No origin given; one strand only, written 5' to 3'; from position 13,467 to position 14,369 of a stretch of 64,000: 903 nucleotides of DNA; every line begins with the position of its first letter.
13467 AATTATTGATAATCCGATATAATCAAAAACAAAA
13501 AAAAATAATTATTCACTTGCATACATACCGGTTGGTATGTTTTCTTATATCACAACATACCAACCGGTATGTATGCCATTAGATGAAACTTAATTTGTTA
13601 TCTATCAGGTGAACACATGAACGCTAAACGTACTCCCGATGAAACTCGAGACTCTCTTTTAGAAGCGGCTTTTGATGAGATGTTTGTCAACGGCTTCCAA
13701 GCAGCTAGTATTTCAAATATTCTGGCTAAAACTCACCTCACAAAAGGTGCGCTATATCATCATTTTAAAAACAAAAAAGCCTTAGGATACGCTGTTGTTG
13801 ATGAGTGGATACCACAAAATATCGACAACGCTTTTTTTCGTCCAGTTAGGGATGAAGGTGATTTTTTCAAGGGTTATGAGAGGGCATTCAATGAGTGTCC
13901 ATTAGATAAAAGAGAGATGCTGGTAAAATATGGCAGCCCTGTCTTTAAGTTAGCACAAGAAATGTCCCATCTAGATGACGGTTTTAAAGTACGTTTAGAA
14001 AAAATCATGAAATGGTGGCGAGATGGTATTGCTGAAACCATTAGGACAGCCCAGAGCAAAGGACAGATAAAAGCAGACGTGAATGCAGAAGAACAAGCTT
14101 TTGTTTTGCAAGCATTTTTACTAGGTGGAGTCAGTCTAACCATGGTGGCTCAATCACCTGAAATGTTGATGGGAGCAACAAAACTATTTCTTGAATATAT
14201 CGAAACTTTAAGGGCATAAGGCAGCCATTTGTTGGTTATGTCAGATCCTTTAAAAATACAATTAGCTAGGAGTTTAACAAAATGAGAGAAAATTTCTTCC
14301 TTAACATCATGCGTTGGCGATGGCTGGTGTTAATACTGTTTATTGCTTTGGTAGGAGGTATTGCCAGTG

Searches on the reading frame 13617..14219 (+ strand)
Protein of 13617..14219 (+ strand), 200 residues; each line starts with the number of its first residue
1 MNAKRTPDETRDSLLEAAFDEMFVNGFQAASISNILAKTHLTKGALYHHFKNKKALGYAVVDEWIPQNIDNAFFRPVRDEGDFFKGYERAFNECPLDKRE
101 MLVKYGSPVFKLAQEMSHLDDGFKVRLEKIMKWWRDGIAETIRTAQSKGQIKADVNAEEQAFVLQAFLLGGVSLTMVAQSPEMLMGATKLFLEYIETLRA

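Call 7: search_protein_families(library=pfam, proteins=[window:13617-14219:+], max_evalue=0.001)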
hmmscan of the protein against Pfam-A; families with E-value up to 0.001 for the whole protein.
window:13617-14219:+ (200 aa): 3 families
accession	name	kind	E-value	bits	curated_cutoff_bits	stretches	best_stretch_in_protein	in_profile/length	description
PF16925.10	TetR_C_13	-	1.3e-12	48.5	27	1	103-188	21-106/109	Tetracyclin repressor-like, C-terminal domain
PF00440.29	TetR_N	-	4.5e-10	39.6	24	1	14-56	1-43/47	Bacterial regulatory proteins, tetR family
PF21993.1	TetR_C_13_2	-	0.00012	22.7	27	1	104-187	22-100/103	Transcriptional regulator LmrA/YxaF-like, C-terminal domain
